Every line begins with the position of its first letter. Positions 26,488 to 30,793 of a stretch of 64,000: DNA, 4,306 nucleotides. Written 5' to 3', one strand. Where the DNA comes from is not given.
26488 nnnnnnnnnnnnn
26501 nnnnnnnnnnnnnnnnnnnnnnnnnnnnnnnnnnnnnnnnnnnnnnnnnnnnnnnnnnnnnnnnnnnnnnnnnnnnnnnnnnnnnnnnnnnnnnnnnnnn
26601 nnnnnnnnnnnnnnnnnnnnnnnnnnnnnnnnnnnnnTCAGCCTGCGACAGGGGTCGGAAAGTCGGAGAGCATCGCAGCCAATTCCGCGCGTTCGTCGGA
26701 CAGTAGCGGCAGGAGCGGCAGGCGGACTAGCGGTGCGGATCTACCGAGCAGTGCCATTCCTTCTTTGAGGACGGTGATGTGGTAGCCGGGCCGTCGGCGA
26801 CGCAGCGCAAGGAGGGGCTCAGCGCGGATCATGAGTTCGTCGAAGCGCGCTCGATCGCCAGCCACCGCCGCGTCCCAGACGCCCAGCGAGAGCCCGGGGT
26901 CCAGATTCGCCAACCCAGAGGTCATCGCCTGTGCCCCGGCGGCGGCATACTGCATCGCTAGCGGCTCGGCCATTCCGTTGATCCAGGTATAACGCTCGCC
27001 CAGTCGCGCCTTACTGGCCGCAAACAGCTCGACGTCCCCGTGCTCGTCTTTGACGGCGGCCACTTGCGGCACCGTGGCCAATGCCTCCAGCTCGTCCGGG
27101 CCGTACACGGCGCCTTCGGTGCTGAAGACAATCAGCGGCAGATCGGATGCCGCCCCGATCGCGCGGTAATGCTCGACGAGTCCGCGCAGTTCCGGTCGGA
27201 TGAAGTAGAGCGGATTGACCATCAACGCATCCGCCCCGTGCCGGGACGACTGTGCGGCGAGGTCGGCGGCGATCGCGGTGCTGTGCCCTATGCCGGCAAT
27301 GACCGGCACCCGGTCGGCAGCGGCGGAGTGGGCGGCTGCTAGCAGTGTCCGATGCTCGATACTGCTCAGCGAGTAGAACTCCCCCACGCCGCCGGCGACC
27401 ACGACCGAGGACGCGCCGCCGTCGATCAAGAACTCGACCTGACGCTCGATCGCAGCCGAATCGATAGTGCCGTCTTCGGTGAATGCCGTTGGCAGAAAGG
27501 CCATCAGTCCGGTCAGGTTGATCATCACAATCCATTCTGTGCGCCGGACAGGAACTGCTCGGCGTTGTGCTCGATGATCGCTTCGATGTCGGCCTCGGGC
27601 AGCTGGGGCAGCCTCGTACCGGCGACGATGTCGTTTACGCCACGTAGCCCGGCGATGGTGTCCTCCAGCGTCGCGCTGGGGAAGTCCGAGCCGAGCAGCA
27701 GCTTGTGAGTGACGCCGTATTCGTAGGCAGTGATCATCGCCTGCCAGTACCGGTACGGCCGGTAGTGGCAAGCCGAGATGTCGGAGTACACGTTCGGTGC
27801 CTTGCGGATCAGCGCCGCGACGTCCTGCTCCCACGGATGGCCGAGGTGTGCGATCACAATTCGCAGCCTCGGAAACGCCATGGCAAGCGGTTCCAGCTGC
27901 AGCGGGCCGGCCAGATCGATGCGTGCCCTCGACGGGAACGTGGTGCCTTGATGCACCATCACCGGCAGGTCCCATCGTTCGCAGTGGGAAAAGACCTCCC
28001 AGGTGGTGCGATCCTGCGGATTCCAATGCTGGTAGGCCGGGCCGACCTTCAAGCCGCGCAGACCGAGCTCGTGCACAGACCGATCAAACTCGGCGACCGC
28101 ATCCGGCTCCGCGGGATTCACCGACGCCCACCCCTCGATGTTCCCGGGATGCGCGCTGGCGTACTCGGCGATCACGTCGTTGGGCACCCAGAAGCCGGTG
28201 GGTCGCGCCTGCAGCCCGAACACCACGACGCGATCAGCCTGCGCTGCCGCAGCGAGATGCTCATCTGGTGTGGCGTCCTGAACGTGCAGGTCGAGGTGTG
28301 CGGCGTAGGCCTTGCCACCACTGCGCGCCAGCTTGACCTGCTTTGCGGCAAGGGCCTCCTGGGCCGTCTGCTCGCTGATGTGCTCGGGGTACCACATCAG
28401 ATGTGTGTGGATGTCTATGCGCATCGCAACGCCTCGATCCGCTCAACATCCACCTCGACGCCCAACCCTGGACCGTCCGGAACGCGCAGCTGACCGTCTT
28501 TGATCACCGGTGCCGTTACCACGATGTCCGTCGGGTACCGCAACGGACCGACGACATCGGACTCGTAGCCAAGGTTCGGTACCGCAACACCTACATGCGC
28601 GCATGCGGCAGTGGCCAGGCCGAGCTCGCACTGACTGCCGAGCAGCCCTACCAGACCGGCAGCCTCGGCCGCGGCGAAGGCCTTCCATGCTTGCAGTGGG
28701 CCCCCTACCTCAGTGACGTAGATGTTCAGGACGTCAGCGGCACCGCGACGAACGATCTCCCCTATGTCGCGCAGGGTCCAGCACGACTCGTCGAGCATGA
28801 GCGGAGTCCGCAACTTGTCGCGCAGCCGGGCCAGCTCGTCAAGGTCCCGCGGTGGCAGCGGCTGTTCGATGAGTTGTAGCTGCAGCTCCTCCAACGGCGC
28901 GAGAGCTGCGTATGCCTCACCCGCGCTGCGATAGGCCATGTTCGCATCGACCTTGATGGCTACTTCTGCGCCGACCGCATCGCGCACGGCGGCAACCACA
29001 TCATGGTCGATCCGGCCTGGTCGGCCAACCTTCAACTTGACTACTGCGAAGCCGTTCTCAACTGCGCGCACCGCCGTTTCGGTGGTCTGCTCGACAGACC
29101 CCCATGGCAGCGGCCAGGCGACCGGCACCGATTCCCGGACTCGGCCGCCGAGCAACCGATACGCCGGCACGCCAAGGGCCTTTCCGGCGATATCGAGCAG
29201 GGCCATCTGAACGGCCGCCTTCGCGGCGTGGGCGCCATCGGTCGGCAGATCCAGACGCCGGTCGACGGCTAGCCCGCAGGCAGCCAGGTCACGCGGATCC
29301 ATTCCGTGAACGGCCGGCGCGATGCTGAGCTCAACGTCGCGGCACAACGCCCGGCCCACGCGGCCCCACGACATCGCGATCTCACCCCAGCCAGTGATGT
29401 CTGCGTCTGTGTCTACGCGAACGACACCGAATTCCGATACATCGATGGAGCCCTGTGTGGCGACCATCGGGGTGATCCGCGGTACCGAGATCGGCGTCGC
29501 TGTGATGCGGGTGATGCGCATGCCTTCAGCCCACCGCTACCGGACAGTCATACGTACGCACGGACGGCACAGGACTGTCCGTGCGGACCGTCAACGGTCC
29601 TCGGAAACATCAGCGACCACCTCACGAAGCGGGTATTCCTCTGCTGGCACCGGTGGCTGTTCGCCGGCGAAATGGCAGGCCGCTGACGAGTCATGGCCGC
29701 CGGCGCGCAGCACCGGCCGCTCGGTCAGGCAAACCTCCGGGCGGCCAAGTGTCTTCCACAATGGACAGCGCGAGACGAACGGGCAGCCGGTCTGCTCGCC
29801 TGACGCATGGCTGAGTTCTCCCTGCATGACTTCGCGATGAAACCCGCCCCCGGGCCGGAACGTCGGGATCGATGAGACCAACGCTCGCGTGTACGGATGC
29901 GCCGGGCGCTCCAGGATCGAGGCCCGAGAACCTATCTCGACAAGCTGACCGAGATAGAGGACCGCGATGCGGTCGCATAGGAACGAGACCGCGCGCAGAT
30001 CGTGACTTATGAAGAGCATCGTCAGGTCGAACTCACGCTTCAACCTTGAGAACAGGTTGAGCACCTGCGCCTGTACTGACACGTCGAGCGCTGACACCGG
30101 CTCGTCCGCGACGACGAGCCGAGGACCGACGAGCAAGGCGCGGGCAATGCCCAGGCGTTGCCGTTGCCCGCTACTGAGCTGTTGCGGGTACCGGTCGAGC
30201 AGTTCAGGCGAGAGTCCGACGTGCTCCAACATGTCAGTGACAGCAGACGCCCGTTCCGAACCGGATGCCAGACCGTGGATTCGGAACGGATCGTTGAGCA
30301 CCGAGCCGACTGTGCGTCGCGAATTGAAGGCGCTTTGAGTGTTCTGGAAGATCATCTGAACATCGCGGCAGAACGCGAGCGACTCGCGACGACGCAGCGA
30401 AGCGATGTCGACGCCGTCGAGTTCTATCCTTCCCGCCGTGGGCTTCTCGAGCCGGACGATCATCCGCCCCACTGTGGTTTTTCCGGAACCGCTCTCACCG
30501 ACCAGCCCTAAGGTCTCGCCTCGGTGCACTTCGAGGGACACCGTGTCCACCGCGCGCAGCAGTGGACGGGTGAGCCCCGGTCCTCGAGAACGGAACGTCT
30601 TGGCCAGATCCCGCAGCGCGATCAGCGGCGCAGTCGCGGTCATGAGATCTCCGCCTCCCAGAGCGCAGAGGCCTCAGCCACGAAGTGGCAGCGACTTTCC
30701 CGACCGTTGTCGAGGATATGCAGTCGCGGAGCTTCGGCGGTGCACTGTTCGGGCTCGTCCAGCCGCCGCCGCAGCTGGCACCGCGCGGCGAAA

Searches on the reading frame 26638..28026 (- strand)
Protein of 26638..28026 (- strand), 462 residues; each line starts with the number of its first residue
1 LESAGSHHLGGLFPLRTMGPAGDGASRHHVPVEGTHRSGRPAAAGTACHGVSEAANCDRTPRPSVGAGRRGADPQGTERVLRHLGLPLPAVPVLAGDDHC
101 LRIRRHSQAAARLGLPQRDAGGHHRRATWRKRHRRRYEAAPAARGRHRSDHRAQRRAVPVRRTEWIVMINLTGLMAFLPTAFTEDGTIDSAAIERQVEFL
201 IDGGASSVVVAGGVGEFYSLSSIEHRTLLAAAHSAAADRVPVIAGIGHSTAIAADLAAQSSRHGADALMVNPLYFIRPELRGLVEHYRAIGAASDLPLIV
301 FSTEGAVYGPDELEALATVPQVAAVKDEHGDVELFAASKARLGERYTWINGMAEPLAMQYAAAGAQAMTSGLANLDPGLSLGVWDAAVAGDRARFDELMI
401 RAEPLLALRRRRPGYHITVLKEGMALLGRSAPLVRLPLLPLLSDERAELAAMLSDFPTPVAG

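Call 31: search_protein_families(library=pfam, proteins=[window:26638-28026:-])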
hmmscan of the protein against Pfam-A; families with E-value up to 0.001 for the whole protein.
window:26638-28026:- (462 aa): 1 family
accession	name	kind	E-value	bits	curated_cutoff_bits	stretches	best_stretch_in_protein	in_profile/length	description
PF00701.28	DHDPS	-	3.1e-53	180.8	22.1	1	171-454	2-287/289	Dihydrodipicolinate synthetase family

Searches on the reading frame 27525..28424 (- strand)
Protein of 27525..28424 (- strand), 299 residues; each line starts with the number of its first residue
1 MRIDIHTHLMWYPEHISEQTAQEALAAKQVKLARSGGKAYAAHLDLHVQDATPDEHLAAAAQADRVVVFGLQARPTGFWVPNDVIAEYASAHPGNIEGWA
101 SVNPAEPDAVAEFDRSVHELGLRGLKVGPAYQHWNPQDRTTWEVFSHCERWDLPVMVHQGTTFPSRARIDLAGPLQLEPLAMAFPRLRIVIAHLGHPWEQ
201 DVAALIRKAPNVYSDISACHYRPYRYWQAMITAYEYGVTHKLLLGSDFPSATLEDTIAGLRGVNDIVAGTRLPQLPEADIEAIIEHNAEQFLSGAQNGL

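Call 31: search_protein_families(library=pfam, proteins=[window:27525-28424:-])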
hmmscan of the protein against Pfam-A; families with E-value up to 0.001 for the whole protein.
window:27525-28424:- (299 aa): 1 family
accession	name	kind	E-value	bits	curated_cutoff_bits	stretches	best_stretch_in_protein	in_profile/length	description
PF04909.20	Amidohydro_2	-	8.7e-36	124.6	26.4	1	3-292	1-287/289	Amidohydrolase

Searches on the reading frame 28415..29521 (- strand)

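Call 31: search_protein_families(library=pfam, proteins=[window:28415-29521:-])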
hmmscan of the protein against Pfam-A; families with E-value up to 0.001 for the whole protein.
window:28415-29521:- (368 aa): 3 families
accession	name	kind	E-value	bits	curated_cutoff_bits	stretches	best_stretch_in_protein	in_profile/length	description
PF13378.12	MR_MLE_C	-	5.9e-53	180.2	29.4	1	147-360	3-217/219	Enolase C-terminal domain-like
PF02746.21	MR_MLE_N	-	1.1e-13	51.8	22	1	14-125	11-117/117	Mandelate racemase / muconate lactonizing enzyme, N-terminal domain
PF07476.17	MAAL_C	-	9.9e-06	25.3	27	1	226-314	122-216/249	Methylaspartate ammonia-lyase C-terminus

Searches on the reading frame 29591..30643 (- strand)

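Call 31: search_protein_families(library=pfam, proteins=[window:29591-30643:-])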
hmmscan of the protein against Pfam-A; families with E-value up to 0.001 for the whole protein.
window:29591-30643:- (350 aa): 3 families
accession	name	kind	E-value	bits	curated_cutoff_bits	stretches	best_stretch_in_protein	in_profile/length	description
PF00005.33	ABC_tran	-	1.4e-30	107.1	25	1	33-183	2-136/137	ABC transporter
PF08352.17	oligo_HPY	-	3.5e-15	56.6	27.1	1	235-295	1-60/65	Oligopeptide/dipeptide transporter, C-terminal region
PF13304.12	AAA_21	-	2.1e-05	25.2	27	0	151-215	233-299/304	AAA domain, putative AbiEii toxin, Type IV TA system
